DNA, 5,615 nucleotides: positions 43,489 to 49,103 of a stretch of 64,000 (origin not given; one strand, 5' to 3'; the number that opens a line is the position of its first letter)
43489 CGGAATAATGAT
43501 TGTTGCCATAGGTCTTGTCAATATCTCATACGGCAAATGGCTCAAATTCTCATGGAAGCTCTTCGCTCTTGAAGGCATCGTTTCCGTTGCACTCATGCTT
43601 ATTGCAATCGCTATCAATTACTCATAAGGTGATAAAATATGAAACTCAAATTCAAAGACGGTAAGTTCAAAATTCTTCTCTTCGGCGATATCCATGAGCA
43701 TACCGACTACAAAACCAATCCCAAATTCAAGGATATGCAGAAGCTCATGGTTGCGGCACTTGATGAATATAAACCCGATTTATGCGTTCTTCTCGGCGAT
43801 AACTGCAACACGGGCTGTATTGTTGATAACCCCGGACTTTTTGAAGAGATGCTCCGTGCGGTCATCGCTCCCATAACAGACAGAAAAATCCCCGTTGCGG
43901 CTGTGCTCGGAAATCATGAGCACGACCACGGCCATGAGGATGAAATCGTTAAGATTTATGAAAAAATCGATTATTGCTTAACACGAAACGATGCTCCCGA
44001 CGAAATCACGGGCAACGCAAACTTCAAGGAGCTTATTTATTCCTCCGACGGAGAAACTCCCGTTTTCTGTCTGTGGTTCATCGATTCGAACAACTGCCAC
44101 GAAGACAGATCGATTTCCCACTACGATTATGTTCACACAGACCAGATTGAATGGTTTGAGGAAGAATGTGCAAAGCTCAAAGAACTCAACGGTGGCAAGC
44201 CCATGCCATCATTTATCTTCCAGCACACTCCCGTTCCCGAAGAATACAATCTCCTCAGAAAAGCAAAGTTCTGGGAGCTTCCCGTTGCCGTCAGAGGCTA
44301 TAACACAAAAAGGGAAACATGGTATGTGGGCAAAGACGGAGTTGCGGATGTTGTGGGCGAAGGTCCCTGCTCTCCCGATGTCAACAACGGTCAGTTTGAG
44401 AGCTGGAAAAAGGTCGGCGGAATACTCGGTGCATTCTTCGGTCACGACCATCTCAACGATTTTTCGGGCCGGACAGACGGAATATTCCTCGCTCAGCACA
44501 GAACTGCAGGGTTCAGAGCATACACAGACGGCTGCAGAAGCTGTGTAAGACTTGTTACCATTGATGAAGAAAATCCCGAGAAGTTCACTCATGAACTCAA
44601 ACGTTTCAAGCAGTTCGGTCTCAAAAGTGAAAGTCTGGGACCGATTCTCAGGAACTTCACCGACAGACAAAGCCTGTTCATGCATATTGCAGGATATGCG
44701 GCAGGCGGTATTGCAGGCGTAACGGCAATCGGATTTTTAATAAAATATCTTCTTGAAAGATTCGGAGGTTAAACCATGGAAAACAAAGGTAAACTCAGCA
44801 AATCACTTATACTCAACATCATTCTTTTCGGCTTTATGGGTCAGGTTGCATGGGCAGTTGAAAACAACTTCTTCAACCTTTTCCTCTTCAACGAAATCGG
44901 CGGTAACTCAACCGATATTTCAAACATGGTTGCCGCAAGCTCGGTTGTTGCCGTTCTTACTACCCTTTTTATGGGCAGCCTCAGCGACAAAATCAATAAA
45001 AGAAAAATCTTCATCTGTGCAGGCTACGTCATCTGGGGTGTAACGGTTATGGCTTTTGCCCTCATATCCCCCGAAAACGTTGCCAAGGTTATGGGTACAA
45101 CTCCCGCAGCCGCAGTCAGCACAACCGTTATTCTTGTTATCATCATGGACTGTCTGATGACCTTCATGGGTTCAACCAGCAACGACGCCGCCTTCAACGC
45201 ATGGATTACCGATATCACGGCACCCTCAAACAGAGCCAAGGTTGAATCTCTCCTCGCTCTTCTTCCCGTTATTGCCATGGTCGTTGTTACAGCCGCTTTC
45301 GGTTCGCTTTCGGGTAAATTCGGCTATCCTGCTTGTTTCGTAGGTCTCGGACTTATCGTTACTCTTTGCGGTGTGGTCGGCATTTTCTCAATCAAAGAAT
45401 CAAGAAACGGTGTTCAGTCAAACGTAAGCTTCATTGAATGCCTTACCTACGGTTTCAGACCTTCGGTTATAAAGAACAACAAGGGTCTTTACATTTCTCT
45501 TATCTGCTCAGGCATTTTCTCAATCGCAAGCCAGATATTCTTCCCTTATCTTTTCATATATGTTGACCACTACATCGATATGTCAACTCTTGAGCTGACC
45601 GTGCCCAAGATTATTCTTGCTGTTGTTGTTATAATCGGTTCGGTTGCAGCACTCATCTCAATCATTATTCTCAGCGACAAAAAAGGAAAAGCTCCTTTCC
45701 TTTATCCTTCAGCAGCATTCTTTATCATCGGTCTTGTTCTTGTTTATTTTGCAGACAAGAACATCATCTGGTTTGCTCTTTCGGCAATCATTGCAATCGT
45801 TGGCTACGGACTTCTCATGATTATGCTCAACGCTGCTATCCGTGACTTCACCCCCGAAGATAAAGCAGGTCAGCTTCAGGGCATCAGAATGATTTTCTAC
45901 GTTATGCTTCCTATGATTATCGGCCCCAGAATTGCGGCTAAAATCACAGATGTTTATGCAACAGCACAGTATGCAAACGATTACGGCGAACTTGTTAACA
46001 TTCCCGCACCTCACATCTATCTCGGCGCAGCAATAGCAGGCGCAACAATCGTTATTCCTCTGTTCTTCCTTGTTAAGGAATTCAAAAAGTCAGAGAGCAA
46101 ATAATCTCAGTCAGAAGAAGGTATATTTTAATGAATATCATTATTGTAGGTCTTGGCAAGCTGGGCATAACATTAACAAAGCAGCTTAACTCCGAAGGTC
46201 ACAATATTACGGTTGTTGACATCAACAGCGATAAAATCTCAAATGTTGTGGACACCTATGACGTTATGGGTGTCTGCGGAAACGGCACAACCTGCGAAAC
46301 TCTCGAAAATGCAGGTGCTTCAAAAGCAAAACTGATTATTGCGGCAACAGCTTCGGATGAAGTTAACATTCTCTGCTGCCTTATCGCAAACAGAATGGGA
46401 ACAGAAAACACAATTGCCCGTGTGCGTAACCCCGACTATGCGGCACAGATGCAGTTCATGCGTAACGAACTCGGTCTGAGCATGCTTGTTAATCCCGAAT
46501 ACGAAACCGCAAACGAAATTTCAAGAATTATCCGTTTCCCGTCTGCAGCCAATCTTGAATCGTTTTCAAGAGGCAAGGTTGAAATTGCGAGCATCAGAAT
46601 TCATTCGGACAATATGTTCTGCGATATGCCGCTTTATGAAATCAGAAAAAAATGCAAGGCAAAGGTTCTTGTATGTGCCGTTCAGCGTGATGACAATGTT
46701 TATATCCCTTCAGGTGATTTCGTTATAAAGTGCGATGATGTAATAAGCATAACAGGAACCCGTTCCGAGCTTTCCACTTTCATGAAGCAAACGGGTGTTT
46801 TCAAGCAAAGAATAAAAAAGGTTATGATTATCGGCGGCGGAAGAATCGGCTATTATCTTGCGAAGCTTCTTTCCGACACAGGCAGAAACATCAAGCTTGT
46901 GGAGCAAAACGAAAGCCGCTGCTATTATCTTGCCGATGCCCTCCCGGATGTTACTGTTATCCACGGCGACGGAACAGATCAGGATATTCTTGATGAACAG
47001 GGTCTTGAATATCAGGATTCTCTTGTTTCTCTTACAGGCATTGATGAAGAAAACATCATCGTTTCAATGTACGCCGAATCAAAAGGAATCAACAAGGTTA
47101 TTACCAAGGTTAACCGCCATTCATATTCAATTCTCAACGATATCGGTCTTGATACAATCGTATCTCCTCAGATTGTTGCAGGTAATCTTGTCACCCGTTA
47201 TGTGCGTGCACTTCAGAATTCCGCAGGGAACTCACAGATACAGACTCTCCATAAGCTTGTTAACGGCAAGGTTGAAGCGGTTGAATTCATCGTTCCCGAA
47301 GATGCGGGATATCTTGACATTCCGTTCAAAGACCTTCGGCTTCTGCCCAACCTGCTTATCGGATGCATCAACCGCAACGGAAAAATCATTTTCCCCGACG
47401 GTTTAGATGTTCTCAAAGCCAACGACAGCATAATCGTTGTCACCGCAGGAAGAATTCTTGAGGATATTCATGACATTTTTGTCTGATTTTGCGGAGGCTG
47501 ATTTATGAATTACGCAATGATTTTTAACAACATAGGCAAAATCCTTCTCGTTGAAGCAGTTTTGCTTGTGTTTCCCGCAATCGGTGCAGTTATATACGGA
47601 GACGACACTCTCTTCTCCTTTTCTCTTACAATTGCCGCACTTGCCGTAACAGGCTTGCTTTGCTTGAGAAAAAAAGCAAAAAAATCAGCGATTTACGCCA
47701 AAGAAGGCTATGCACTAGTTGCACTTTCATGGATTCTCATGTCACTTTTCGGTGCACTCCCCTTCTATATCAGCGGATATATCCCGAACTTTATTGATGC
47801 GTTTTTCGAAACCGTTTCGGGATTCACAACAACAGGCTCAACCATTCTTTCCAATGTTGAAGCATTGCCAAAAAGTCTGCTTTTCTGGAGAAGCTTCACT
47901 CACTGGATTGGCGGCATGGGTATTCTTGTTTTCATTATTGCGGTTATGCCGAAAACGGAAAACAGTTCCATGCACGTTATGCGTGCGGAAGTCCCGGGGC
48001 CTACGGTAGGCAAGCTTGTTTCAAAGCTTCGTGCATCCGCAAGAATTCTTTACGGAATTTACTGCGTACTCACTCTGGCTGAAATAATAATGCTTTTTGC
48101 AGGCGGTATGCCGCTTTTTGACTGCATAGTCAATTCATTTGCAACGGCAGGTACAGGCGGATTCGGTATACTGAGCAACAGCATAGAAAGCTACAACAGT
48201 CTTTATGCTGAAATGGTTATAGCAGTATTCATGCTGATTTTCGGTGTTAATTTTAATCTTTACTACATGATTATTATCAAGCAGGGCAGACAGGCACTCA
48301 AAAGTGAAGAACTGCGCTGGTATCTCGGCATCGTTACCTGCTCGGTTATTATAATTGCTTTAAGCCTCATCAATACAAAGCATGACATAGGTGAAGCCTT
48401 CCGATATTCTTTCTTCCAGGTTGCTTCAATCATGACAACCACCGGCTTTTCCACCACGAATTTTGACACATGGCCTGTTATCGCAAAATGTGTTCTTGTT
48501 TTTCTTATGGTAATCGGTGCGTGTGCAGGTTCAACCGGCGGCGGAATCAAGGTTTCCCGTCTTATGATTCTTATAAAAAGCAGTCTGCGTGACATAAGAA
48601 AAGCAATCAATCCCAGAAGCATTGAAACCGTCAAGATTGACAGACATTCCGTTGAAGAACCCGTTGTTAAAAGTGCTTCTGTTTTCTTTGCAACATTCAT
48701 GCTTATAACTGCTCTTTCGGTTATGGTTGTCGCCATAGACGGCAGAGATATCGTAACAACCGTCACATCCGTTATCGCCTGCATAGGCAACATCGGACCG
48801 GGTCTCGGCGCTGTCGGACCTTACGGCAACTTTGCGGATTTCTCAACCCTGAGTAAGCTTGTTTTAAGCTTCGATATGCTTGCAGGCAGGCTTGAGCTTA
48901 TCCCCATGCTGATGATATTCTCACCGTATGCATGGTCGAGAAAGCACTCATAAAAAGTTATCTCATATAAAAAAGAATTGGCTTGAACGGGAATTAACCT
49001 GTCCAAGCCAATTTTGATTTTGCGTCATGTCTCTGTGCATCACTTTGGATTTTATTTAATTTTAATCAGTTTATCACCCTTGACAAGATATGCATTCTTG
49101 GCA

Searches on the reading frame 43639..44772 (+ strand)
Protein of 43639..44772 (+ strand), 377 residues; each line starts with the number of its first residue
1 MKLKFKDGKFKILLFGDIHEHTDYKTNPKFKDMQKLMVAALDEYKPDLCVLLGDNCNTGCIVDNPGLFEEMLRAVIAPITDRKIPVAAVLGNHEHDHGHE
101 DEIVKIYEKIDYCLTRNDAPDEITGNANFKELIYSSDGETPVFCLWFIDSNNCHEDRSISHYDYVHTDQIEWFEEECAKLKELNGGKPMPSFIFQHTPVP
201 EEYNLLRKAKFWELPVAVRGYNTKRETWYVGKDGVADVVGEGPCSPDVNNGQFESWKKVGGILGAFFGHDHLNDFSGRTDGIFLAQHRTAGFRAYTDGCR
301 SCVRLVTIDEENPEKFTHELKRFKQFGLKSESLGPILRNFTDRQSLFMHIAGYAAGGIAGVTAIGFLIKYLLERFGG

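Call 31: search_protein_families(library=pfam, proteins=[window:43639-44772:+], max_evalue=0.00001)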
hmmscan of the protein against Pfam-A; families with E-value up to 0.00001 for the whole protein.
window:43639-44772:+ (377 aa): 1 family
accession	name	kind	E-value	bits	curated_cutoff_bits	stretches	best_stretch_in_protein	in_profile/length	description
PF00149.33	Metallophos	-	1.7e-13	51.9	21.5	1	10-271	1-189/191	Calcineurin-like phosphoesterase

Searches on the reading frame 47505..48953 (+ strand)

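Call 31: search_protein_families(library=pfam, proteins=[window:47505-48953:+], max_evalue=0.00001)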
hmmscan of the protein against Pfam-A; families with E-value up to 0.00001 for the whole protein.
window:47505-48953:+ (482 aa): 1 family
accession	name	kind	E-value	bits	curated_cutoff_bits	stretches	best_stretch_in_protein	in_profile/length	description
PF02386.22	TrkH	-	4e-69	233.8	27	1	42-473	9-491/502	Cation transport protein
